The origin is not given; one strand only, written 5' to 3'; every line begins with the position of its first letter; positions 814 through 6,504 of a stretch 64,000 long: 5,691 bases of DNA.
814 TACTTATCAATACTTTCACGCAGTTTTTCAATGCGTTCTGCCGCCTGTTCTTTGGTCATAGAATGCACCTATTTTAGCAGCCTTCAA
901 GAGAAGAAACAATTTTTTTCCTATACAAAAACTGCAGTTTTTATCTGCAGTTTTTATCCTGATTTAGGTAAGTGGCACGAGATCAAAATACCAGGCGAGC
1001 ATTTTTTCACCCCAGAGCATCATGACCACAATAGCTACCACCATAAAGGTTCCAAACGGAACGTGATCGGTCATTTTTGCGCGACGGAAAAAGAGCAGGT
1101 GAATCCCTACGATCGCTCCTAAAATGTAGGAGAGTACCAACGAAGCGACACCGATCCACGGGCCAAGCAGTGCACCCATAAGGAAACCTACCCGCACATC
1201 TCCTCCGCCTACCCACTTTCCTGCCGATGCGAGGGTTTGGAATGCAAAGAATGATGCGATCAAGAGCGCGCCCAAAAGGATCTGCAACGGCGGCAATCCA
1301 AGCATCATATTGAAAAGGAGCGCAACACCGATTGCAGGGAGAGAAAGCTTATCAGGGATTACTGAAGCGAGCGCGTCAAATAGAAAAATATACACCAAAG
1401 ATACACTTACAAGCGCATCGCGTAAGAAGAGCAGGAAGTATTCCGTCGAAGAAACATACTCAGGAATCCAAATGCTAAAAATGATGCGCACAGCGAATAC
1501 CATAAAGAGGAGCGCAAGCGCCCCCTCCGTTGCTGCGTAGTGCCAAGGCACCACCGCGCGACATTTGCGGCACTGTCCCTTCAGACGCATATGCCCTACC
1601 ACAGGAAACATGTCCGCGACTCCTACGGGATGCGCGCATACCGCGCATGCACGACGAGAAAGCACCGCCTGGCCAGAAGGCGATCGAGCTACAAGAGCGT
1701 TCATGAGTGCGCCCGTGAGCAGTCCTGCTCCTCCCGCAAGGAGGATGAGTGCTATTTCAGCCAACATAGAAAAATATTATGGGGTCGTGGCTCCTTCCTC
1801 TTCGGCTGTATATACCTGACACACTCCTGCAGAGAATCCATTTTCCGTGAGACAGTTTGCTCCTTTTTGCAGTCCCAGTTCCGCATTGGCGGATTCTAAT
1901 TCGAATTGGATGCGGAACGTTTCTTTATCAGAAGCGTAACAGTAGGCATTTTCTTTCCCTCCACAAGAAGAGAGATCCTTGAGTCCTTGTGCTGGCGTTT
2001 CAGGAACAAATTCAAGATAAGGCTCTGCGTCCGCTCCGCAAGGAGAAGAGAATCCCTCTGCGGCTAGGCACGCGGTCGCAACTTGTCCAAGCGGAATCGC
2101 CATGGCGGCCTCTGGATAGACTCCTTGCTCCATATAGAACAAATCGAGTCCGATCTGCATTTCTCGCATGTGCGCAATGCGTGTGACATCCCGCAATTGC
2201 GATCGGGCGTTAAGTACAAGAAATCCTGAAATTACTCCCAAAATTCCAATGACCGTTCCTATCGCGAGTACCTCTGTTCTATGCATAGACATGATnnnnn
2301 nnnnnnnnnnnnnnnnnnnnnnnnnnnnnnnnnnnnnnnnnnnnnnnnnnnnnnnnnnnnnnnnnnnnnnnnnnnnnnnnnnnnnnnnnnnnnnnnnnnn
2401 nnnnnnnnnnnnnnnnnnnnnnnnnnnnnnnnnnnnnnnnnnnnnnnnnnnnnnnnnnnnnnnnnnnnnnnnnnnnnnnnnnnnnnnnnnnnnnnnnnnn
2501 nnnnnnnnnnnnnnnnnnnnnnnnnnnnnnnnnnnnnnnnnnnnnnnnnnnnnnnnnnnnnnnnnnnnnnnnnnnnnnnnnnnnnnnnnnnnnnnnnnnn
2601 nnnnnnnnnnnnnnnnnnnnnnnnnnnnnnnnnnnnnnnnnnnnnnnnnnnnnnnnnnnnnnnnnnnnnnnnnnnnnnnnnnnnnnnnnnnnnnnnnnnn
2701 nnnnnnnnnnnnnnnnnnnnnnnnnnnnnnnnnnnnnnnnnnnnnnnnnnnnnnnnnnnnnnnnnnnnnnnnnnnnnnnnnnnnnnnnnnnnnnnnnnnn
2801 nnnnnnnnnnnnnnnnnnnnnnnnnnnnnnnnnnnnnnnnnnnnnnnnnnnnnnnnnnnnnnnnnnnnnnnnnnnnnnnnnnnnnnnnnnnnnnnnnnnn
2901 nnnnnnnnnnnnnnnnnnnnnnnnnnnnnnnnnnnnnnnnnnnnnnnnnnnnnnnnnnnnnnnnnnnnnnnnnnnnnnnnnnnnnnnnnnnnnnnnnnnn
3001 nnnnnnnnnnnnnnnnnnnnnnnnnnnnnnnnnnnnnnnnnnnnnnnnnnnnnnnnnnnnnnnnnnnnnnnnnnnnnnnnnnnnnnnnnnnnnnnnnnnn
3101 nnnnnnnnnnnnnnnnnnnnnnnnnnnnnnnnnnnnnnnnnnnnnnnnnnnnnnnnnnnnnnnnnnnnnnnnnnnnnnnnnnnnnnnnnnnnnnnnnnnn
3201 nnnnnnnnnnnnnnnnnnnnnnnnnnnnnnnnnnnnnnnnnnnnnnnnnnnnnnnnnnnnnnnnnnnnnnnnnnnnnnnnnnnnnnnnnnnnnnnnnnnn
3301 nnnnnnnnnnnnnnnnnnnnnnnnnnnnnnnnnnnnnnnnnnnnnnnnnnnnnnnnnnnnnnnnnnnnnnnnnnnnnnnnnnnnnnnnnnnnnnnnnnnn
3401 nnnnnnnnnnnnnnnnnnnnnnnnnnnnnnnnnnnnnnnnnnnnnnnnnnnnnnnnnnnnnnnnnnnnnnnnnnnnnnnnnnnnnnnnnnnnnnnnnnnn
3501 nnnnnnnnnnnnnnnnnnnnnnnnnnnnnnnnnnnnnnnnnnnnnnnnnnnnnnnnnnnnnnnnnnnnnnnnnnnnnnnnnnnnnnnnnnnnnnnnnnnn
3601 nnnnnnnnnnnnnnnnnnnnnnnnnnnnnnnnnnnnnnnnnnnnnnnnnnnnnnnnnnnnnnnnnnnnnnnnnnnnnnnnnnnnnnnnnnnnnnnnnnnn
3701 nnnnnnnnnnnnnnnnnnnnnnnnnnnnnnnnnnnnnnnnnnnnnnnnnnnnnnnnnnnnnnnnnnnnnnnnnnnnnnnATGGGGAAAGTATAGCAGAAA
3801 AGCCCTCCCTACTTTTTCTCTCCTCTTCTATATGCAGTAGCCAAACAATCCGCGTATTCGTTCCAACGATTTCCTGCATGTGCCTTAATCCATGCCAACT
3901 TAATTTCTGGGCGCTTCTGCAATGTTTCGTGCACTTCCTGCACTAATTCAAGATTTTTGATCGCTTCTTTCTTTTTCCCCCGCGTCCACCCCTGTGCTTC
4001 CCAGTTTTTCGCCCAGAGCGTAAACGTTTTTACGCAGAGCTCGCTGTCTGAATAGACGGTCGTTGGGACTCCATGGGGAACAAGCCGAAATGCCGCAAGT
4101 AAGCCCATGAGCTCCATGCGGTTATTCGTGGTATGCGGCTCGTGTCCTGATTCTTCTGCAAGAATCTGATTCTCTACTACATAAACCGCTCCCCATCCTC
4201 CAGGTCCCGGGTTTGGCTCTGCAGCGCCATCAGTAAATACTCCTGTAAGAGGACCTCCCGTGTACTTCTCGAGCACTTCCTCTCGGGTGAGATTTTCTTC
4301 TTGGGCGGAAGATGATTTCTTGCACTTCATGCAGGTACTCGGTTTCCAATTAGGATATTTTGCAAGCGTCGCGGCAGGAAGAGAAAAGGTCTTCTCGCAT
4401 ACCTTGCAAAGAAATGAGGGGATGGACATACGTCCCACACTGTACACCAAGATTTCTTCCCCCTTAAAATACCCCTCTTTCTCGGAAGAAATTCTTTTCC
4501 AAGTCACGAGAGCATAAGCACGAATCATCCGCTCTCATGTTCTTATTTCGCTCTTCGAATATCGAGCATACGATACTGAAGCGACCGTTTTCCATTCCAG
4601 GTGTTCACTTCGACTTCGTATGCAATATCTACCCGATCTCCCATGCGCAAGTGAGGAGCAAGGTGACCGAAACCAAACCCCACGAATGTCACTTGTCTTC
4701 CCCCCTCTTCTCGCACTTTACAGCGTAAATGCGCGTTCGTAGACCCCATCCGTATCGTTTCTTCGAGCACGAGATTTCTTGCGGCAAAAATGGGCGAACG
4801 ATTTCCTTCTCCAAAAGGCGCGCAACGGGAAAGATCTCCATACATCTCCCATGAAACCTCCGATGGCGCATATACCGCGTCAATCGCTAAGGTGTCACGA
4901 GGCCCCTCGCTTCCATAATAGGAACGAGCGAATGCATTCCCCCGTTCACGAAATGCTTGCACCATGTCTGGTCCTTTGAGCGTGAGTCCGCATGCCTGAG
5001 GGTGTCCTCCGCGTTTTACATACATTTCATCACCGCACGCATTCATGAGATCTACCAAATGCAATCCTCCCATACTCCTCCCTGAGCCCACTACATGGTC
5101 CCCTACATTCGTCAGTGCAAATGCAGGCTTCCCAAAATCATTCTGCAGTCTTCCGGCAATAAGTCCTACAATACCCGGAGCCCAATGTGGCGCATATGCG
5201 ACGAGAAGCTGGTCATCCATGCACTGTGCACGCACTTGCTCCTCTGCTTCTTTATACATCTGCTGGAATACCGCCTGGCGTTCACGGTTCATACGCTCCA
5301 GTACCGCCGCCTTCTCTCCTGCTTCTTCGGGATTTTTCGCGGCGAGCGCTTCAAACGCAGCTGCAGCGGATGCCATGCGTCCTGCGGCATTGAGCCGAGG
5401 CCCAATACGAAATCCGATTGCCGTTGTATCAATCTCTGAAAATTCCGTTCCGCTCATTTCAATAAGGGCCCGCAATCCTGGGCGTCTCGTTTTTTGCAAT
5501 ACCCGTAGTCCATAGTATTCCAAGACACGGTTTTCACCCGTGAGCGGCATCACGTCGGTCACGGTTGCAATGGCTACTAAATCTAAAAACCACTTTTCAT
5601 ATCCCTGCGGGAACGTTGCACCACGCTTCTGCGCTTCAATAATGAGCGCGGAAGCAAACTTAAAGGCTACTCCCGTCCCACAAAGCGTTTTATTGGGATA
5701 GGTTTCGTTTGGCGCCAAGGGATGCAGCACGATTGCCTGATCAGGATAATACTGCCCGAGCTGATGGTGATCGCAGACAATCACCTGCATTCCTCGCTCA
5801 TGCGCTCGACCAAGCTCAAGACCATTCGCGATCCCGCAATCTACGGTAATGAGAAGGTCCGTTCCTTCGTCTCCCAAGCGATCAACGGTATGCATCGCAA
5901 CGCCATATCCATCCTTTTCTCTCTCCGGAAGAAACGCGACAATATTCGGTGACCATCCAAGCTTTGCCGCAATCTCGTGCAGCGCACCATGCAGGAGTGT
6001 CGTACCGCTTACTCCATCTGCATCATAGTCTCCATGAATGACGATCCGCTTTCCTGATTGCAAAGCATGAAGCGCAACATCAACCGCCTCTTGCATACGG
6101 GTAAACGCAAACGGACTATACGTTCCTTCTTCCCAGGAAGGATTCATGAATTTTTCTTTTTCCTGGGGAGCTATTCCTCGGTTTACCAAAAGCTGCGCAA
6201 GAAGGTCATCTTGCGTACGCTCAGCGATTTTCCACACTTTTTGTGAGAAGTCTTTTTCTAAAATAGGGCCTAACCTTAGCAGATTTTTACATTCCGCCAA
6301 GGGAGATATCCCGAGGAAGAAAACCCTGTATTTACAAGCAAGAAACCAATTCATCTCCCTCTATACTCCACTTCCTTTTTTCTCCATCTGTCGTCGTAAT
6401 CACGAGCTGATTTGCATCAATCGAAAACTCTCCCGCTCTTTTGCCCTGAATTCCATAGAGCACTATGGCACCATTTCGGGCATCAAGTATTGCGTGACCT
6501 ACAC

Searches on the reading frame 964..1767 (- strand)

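Call 61: search_protein_families(library=pfam, proteins=[window:964-1767:-], max_evalue=0.00001)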
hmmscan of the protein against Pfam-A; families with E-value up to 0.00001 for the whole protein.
window:964-1767:- (267 aa): 2 families
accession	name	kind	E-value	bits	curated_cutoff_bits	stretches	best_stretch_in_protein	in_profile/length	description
PF06750.18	A24_N_bact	-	3e-16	59.7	23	1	15-94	3-83/84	Bacterial Peptidase A24 N-terminal domain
PF01478.23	Peptidase_A24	-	1.9e-07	31.9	26.5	1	119-222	2-104/104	Type IV leader peptidase family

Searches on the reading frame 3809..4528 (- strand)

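Call 61: search_protein_families(library=pfam, proteins=[window:3809-4528:-], max_evalue=0.00001)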
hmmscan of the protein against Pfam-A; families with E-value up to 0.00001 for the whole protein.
window:3809-4528:- (239 aa): 1 family
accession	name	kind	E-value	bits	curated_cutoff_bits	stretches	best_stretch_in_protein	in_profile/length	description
PF00075.30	RNase_H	-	8.3e-30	104.2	25.8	1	97-232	6-138/141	RNase H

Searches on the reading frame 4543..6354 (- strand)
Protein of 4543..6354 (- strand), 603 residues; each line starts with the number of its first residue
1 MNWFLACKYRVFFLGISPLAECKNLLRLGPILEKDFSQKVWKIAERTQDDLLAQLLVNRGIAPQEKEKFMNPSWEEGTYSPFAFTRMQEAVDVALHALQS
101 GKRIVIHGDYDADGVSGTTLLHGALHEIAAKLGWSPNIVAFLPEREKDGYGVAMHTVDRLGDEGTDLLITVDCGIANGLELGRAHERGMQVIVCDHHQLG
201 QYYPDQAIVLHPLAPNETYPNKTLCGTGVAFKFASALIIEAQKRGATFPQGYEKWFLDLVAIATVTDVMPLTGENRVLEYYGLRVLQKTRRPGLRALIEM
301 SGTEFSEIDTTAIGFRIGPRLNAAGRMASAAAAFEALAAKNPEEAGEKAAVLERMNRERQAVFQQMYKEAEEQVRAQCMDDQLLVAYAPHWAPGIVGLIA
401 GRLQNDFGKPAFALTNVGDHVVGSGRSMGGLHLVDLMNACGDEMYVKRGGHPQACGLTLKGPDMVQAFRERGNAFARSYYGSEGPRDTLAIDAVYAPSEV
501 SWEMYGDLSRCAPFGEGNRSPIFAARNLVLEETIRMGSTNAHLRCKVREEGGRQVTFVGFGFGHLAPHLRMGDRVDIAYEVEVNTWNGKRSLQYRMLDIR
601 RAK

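Call 61: search_protein_families(library=pfam, proteins=[window:4543-6354:-], max_evalue=0.00001)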
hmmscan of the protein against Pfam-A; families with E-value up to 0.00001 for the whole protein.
window:4543-6354:- (603 aa): 3 families
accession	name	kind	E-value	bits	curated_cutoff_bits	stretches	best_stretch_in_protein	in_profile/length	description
PF17768.7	RecJ_OB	-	1.1e-27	96.7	27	1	491-596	1-105/107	RecJ OB domain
PF01368.27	DHH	-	4.5e-19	69.4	28.1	1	103-264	1-125/125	DHH family, N-terminal domain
PF02272.25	DHHA1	-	1.2e-13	51.8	25.9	1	381-475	2-99/102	DHHA1 domain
